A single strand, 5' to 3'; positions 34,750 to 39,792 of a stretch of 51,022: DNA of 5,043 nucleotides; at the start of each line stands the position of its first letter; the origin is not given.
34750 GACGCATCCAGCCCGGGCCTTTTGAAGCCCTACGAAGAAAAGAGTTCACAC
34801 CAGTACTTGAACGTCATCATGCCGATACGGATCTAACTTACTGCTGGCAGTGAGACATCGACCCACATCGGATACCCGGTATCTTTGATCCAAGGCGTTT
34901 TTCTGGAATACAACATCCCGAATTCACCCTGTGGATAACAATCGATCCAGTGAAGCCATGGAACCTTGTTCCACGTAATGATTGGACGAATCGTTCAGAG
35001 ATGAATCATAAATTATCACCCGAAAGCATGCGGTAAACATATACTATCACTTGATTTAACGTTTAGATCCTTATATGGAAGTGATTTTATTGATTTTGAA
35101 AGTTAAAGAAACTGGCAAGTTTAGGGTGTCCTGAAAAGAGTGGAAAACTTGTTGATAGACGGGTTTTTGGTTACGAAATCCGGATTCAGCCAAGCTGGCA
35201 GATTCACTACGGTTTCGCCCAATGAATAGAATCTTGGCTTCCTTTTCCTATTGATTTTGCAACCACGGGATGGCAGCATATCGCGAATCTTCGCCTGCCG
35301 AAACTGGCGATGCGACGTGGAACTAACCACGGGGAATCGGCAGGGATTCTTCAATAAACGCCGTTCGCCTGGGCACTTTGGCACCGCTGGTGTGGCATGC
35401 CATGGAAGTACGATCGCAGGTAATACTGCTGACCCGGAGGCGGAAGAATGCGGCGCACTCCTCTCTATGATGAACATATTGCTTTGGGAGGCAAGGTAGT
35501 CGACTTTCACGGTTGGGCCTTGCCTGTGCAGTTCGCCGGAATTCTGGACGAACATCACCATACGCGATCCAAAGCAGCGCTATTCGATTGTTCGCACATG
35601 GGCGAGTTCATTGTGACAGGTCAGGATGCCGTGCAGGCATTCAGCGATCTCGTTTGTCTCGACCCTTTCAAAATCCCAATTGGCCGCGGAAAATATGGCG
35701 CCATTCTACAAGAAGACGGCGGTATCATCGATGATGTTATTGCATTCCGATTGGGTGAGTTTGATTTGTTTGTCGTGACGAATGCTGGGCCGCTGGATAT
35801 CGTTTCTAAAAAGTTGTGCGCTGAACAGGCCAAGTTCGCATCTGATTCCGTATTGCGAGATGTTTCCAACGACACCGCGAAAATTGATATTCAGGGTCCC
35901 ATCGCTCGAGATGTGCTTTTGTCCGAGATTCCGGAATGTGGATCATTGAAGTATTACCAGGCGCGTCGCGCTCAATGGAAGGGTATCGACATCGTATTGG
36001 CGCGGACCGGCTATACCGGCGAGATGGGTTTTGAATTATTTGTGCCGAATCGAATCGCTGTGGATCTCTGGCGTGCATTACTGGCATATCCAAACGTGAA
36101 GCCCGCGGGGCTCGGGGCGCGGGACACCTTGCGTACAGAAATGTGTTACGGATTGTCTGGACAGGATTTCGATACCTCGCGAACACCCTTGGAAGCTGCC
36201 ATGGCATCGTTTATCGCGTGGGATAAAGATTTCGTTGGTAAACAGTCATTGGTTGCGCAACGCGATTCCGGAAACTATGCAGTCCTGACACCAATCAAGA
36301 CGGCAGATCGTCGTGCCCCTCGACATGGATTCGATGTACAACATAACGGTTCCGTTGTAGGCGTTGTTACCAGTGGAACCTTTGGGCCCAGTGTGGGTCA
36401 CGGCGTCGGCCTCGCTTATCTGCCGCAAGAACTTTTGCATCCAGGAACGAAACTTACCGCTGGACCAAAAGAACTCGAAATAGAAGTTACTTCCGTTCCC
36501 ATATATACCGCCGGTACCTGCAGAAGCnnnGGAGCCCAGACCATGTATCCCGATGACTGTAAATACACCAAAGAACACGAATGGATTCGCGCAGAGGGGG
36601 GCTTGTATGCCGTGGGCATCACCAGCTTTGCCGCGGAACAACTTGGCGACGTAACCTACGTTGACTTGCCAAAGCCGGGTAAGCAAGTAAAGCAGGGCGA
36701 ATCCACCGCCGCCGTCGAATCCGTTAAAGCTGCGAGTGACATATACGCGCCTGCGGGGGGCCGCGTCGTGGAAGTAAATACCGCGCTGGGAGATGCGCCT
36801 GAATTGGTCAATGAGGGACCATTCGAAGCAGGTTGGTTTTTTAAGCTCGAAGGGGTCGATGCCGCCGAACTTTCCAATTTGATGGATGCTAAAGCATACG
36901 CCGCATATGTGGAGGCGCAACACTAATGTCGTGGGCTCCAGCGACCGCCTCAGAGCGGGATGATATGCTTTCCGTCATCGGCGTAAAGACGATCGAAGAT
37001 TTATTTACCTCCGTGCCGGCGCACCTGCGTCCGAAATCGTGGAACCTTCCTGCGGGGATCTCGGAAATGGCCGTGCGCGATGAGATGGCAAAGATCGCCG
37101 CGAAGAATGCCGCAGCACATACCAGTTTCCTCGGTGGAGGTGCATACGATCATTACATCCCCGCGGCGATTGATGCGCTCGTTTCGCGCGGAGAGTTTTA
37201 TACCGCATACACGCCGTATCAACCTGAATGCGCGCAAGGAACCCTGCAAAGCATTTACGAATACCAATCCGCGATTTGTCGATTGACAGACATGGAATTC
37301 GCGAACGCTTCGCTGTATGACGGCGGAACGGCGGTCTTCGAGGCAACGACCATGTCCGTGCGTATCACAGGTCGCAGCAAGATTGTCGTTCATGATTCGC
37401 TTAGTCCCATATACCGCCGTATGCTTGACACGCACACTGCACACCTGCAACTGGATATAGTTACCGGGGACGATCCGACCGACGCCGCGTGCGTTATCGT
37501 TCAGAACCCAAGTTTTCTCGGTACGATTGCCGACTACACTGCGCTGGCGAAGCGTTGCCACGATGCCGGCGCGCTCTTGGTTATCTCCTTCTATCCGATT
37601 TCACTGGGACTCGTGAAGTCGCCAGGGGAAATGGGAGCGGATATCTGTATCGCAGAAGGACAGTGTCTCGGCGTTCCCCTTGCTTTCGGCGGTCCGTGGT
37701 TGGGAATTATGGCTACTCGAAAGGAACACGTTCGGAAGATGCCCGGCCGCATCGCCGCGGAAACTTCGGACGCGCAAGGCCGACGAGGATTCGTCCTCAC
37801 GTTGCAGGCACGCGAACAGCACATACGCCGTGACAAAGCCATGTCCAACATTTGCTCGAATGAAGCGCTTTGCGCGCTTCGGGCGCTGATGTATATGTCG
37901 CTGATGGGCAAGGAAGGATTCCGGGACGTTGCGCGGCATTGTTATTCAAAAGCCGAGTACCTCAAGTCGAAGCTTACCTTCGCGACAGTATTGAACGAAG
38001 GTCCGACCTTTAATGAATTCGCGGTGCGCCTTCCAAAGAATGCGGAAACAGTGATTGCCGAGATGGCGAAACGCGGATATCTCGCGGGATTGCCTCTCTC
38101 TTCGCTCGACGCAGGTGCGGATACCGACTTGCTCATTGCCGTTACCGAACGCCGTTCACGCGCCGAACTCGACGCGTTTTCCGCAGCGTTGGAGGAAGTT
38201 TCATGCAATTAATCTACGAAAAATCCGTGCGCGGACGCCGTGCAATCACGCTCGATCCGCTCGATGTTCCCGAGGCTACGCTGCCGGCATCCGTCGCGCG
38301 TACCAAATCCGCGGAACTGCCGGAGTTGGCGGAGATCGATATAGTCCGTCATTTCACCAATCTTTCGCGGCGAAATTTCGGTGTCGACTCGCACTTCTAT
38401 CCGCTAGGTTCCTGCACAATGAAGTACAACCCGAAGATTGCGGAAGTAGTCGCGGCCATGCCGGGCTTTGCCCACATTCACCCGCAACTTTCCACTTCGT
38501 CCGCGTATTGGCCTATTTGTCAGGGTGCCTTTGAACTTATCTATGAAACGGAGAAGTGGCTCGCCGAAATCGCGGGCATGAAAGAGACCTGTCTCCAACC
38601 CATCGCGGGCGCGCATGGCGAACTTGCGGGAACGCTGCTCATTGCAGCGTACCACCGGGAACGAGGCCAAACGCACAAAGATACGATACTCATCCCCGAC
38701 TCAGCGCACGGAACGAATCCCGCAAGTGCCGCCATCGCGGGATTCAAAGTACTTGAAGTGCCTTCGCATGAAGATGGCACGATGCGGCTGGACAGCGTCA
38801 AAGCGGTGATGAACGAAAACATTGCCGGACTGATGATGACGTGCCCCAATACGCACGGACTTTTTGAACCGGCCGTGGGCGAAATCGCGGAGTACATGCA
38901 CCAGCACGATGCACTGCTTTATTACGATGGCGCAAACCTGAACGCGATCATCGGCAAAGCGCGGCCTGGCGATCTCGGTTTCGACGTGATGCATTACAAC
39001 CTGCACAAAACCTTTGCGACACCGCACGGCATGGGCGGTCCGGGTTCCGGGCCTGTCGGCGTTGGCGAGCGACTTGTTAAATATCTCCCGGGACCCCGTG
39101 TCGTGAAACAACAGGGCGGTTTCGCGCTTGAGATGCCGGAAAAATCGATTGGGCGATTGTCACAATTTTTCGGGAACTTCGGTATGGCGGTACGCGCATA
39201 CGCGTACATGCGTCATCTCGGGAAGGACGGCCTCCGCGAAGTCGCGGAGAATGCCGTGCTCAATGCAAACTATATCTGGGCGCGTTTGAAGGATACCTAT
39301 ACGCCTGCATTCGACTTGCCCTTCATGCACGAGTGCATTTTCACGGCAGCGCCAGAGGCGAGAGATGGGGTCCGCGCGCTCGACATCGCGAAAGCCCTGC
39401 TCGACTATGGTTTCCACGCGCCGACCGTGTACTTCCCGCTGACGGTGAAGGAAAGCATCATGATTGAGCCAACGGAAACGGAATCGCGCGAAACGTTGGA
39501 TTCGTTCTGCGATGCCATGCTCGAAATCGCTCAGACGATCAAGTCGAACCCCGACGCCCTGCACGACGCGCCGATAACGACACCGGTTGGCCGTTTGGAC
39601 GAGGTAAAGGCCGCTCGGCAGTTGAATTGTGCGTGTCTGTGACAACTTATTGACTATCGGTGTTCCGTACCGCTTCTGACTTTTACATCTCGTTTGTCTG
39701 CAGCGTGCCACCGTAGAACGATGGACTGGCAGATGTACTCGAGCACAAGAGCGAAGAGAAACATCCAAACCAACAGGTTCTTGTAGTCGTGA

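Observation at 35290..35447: ZTP (pfl-motif) riboswitch-like aptamer controlling the glycine cleavage operon, with an SD-sequestering alternative pairing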

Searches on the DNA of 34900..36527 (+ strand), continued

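Call 60: search_with_rna_model(model_id=R1, sources=[L081, L082, L083, L084, L085, L086, L087, L088, L089, L090, L091, L092, L093, L094, L095, L096, L097, L098, L099, L100, L101, L102, L103, L104, L105, L106, L107, L108, L109, L110, L111, L112, L113, L114, L115, L116, L117, L118, L119, L120, L121, L122, L123, L124, L125, L126, L127, L128, L129, L130, L131, L132, L133, L134, L135, L136, L137, L138, L139, L140, L141, L142, L143, L144, L145, L146, L147, L148, L149, L150, L151, L152, L153, L154, L155, L156, L157, L158, L159, L160, L161, L162, L163, L164, L165, L166, L167, L168, L169, L170, L171, L172, L173, L174, L175, L176, L177, L178, L179], max_evalue=1)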
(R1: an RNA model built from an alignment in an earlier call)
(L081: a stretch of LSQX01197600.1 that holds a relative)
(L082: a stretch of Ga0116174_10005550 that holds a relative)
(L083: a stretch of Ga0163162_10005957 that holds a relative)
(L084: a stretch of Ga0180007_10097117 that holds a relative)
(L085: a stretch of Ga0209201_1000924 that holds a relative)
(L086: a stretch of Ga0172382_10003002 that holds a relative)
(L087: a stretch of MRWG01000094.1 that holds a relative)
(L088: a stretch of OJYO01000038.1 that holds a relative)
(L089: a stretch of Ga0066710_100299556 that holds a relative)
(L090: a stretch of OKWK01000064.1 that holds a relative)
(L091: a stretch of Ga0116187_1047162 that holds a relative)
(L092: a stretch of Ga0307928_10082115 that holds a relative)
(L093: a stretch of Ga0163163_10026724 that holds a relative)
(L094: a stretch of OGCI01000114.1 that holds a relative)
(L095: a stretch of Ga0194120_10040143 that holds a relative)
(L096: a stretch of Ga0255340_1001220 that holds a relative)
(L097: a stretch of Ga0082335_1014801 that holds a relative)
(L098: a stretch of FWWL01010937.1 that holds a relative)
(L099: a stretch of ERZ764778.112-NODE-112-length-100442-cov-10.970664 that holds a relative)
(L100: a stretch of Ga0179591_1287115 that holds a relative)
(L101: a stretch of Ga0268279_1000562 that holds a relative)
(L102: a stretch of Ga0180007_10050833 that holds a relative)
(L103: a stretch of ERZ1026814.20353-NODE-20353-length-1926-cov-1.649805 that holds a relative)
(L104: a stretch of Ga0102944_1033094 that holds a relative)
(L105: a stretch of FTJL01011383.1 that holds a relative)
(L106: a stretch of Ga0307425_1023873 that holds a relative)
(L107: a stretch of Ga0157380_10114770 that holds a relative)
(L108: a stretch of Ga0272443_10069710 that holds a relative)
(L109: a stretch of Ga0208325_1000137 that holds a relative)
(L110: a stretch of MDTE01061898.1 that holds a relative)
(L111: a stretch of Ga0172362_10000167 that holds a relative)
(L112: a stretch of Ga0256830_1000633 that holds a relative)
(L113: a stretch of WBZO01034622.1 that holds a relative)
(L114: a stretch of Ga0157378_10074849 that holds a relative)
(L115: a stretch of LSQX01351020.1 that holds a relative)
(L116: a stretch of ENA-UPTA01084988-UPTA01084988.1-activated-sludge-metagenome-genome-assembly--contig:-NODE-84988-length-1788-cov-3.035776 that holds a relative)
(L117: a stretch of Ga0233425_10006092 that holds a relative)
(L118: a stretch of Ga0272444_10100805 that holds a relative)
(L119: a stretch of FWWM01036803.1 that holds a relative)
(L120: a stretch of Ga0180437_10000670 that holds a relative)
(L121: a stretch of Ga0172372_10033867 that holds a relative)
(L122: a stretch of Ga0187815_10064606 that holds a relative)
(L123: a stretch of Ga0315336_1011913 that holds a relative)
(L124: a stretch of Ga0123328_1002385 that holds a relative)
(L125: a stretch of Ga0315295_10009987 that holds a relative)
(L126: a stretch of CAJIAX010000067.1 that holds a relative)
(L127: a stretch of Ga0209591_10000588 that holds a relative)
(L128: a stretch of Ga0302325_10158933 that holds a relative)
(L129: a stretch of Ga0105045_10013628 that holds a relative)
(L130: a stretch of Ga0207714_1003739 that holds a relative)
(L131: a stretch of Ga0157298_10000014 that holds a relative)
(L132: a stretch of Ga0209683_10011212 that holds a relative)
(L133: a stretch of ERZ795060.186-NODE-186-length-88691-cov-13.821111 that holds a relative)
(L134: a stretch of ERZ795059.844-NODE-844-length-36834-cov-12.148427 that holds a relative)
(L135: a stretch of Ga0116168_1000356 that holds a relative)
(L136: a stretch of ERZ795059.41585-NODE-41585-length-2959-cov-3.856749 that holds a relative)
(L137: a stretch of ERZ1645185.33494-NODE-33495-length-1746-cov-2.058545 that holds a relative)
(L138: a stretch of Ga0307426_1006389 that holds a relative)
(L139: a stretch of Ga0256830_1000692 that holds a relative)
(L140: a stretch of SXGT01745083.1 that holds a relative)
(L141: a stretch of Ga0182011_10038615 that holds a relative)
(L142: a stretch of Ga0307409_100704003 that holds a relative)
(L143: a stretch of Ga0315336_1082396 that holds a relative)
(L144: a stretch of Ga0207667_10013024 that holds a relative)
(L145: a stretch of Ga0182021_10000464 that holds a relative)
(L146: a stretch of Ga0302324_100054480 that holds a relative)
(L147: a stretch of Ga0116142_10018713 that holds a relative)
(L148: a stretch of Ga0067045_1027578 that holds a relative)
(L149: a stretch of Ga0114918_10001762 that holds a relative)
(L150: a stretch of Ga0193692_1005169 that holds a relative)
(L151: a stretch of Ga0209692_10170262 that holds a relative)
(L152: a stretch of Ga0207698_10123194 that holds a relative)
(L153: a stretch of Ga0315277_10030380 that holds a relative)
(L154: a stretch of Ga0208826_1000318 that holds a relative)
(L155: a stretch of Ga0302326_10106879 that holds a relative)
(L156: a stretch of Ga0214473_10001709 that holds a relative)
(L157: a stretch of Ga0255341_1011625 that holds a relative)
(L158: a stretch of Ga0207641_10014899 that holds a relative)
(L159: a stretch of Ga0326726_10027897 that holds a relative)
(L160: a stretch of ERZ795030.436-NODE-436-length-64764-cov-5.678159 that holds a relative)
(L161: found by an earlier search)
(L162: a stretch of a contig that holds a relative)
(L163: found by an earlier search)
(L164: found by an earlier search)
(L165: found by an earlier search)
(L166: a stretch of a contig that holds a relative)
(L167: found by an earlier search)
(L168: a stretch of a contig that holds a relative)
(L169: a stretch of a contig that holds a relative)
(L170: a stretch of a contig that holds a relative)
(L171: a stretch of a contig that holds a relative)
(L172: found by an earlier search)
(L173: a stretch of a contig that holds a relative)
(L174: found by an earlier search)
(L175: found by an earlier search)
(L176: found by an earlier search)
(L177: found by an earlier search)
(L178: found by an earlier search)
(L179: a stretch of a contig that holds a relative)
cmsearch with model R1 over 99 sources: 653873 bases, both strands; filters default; matches with E-value up to 1: 48.
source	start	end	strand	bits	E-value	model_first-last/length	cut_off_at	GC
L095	2180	2269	+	83.6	3.2e-13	1-89/89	no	0.68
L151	148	239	-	83.5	3.4e-13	1-89/89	no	0.6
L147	1238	1322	+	80.5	1.2e-12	1-89/89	no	0.72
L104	233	320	+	79.7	1.8e-12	1-89/89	no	0.65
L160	3611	3696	-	79.1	2.4e-12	1-89/89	no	0.65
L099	3777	3864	-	78.4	3.1e-12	1-89/89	no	0.68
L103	1258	1345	+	78.4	3.1e-12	1-89/89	no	0.68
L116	713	800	-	78.4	3.1e-12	1-89/89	no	0.68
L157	5622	5709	-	78.4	3.1e-12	1-89/89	no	0.68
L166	5738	5825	-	78.4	3.1e-12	1-89/89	no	0.68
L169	1504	1591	+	78.4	3.1e-12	1-89/89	no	0.68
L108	270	356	+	77.9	3.8e-12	1-89/89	no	0.68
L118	437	522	+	77.7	4.3e-12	1-89/89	no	0.63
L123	3412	3500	+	77.5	4.6e-12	1-89/89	no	0.64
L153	5362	5451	-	76.9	6.1e-12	1-89/89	no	0.64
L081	581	665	+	76.4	7.5e-12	1-89/89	no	0.69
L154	7601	7684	+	74.6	1.6e-11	1-89/89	no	0.44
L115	8858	8949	-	73.5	2.7e-11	1-89/89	no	0.66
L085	265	354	+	72.4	4.2e-11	1-89/89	no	0.73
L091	713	802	+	72.4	4.2e-11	1-89/89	no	0.73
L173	7244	7333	-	72.4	4.2e-11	1-89/89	no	0.73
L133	940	1025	+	72.3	4.4e-11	1-89/89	no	0.47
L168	12095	12184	+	71.2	7.3e-11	1-89/89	no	0.66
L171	5915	6008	+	70.2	1.1e-10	1-89/89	no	0.6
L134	247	334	+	70.2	1.1e-10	1-89/89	no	0.6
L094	9260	9347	-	70.1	1.2e-10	1-89/89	no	0.51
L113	1174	1259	+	69.6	1.5e-10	1-89/89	no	0.66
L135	3654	3742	+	69.6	1.5e-10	1-89/89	no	0.47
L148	3756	3843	+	69.5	1.5e-10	1-89/89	no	0.48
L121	3930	4015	+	69.1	1.8e-10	1-89/89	no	0.71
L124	12111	12193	-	69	1.8e-10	1-89/89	no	0.7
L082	1272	1354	+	69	1.8e-10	1-89/89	no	0.7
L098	177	261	+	68.6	2.3e-10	1-89/89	no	0.52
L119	4206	4290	+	68.6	2.3e-10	1-89/89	no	0.52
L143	350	438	-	68.2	2.6e-10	1-89/89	no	0.64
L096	2340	2429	+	67.2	4.1e-10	1-89/89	no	0.63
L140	313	403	-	44.4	8.5e-06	1-89/89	no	0.75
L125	5071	5140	-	32.8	0.0013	1-89/89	no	0.49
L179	909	978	+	32.2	0.0016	1-89/89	no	0.5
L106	517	586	+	31.8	0.002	1-89/89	no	0.5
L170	7102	7171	-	31.6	0.0022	1-89/89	no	0.5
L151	825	904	-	29.8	0.0048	1-89/89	no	0.61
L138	5633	5702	-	27.8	0.012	1-89/89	no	0.49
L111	959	1028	+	27.2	0.015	1-89/89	no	0.49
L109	1208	1279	-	21.7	0.16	1-89/89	no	0.44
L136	548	620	+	20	0.34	1-89/89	no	0.59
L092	135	207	+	19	0.53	1-89/89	no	0.6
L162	5409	5500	+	17.8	0.88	1-89/89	no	0.66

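Call 61: search_rna_families(sources=[L125, L179, L106, L170, L138, L111, L109, L136, L092, L140, L113], threshold=evalue, max_evalue=1, show_alignments=6)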
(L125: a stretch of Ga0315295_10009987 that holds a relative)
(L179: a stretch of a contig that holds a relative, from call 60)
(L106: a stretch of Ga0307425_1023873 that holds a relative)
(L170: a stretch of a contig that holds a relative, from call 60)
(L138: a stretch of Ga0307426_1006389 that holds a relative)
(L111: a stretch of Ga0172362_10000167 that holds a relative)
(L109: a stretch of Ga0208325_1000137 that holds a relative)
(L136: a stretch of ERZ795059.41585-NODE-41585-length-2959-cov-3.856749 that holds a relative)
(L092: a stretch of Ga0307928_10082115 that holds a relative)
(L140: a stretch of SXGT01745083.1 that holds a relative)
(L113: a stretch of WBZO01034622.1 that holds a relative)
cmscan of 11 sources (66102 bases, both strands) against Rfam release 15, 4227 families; matches with E-value up to 1: 15.
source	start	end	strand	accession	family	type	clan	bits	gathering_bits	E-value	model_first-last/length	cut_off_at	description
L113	1174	1259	+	RF01750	ZMP-ZTP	Cis-reg; riboswitch;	-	61.7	39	1.4e-07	1-86/86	no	ZMP/ZTP riboswitch aptamer (pfl RNA motif)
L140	313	403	-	RF01750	ZMP-ZTP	Cis-reg; riboswitch;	-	48.9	39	6.5e-05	1-86/86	no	ZMP/ZTP riboswitch aptamer (pfl RNA motif)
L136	485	620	+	RF01750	ZMP-ZTP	Cis-reg; riboswitch;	-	37.6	39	0.014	1-86/86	no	ZMP/ZTP riboswitch aptamer (pfl RNA motif)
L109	1208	1363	-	RF01750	ZMP-ZTP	Cis-reg; riboswitch;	-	35.1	39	0.047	1-86/86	no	ZMP/ZTP riboswitch aptamer (pfl RNA motif)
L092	74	207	+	RF01750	ZMP-ZTP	Cis-reg; riboswitch;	-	34.3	39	0.07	1-86/86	no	ZMP/ZTP riboswitch aptamer (pfl RNA motif)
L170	7102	7178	-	RF01750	ZMP-ZTP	Cis-reg; riboswitch;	-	32.7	39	0.15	1-86/86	no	ZMP/ZTP riboswitch aptamer (pfl RNA motif)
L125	5071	5147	-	RF01750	ZMP-ZTP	Cis-reg; riboswitch;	-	30.8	39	0.36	1-86/86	no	ZMP/ZTP riboswitch aptamer (pfl RNA motif)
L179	904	978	+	RF01750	ZMP-ZTP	Cis-reg; riboswitch;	-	30.7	39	0.38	1-86/86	no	ZMP/ZTP riboswitch aptamer (pfl RNA motif)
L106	516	586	+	RF01750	ZMP-ZTP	Cis-reg; riboswitch;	-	30.6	39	0.4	1-86/86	no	ZMP/ZTP riboswitch aptamer (pfl RNA motif)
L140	5018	5096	+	RF03173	mir-4504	Gene; miRNA;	-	30.5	104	0.038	1-92/92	no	mir-4504 microRNA precursor family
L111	952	1028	+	RF01750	ZMP-ZTP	Cis-reg; riboswitch;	-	29.8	39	0.59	1-86/86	no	ZMP/ZTP riboswitch aptamer (pfl RNA motif)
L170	8019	8071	-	RF03474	mir-4766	Gene; miRNA;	-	29.1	72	0.14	1-56/56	no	mir-4766 microRNA precursor family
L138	4413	4499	-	RF03614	mir-3431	Gene; miRNA;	-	28.7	100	0.041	1-86/86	no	mir-3431 microRNA precursor family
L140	5022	5093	-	RF00805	mir-351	Gene; miRNA;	-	26.3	70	0.19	1-75/75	no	mir-351 microRNA precursor family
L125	4351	4386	-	RF04308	HCV_SL2531-SL2549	Cis-reg;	-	24.5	56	0.76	1-72/72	no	Hepatitis C virus stem-loop SL2531 and SL2549AU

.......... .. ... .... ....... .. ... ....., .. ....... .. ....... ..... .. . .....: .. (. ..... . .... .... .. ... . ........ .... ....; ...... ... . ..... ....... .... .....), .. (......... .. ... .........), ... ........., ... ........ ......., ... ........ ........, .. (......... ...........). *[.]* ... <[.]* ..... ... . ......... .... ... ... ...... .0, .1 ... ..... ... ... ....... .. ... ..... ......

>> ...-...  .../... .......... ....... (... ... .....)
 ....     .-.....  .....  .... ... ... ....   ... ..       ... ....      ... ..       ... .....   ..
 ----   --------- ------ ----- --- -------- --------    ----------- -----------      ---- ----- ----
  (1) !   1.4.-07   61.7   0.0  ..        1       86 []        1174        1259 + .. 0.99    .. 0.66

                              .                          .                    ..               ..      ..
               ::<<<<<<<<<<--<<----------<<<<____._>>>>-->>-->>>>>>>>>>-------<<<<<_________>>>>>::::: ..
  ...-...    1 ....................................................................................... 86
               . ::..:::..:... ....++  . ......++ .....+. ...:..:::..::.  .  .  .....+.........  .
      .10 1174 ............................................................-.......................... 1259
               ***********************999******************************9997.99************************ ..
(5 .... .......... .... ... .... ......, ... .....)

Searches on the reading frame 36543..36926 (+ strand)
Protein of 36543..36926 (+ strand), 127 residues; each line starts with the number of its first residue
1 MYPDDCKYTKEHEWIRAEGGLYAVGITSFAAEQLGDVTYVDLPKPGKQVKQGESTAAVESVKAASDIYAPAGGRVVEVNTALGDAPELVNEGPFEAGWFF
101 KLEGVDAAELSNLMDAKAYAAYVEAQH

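Call 6: search_protein_families(library=ncbifam, proteins=[window:36543-36926:+])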
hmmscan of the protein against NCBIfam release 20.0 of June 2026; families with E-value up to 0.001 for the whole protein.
window:36543-36926:+ (127 aa): 4 families
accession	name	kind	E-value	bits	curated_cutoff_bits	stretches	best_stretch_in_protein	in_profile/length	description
NF002270.0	PRK01202.1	subfamily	8e-48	161.5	117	1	2-124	4-127/129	glycine cleavage system protein GcvH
TIGR00527.1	gcvH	equivalog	2.9e-46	156.7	115.85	1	2-125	2-127/129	glycine cleavage system protein GcvH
TIGR03077.1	not_gcvH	equivalog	6e-17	61.7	144.05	1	11-103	5-98/110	glycine cleavage protein H-like protein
NF045810.1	GcvH_rel_desulf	equivalog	5.6e-12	45.7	150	1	3-122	13-134/167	GcvH-related protein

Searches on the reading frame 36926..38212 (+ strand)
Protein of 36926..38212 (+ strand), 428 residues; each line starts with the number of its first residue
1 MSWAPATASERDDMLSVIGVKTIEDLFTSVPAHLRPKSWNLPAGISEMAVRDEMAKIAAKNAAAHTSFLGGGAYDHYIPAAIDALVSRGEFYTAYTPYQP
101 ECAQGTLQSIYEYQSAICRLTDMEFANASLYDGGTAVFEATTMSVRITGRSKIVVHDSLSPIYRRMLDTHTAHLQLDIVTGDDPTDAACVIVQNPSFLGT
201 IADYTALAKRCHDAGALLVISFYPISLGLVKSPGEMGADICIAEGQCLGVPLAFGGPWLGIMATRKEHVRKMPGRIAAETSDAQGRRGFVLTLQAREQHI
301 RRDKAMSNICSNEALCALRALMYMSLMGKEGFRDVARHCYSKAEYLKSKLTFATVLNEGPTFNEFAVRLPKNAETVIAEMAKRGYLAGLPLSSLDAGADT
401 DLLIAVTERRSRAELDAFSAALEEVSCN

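Call 6: search_protein_families(library=ncbifam, proteins=[window:36926-38212:+])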
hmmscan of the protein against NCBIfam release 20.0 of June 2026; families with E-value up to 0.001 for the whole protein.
window:36926-38212:+ (428 aa): 4 families
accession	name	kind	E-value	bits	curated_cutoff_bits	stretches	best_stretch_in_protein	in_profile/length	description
NF001696.0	PRK00451.1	equivalog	1.7e-169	564.5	364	1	1-425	2-445/447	aminomethyl-transferring glycine dehydrogenase subunit GcvPA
TIGR00461.1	gcvP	equivalog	1.2e-72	245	859.2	1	8-382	7-391/939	aminomethyl-transferring glycine dehydrogenase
NF003346.0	PRK04366.1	equivalog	1.8e-18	66.5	441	1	186-426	213-452/487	aminomethyl-transferring glycine dehydrogenase subunit GcvPB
NF005758.0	PRK07582.1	equivalog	6.2e-05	21.9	440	1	120-244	65-195/372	cystathionine gamma-lyase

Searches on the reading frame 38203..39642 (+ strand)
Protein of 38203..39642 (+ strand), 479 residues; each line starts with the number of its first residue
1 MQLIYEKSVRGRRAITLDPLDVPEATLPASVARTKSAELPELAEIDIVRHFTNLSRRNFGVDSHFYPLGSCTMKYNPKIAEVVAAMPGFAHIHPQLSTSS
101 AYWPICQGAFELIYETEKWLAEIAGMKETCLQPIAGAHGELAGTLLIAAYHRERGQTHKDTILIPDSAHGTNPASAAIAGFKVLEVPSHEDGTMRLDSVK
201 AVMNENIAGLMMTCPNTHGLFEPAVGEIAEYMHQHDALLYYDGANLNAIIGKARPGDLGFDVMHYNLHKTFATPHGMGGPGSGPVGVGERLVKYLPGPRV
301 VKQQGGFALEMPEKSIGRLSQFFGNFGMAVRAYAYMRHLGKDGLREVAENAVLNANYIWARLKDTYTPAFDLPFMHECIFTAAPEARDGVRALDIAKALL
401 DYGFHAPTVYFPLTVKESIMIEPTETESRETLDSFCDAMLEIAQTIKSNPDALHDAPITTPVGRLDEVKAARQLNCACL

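Call 6: search_protein_families(library=ncbifam, proteins=[window:38203-39642:+])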
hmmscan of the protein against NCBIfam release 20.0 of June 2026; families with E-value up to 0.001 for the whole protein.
window:38203-39642:+ (479 aa): 7 families
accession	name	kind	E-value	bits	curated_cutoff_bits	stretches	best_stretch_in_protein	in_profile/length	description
NF003346.0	PRK04366.1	equivalog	4.8e-210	698.3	441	1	2-475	10-484/487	aminomethyl-transferring glycine dehydrogenase subunit GcvPB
TIGR00461.1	gcvP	equivalog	1.3e-110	370.6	859.2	1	43-447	467-869/939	aminomethyl-transferring glycine dehydrogenase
NF001696.0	PRK00451.1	equivalog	1.6e-27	96.5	364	1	27-442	31-445/447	aminomethyl-transferring glycine dehydrogenase subunit GcvPA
TIGR03812.1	tyr_de_CO2_Arch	equivalog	1.1e-08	34.4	299.4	1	145-376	93-320/375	tyrosine decarboxylase MfnA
TIGR03403.1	nifS_epsilon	equivalog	6.2e-05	22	587.7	1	149-279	80-211/382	NifS family cysteine desulfurase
TIGR03235.1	DNA_S_dndA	equivalog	0.00012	21.5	480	1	145-278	77-208/353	cysteine desulfurase DndA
TIGR01979.1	sufS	subfamily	0.00012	21.1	475.1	1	146-278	95-229/403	SufS family cysteine desulfurase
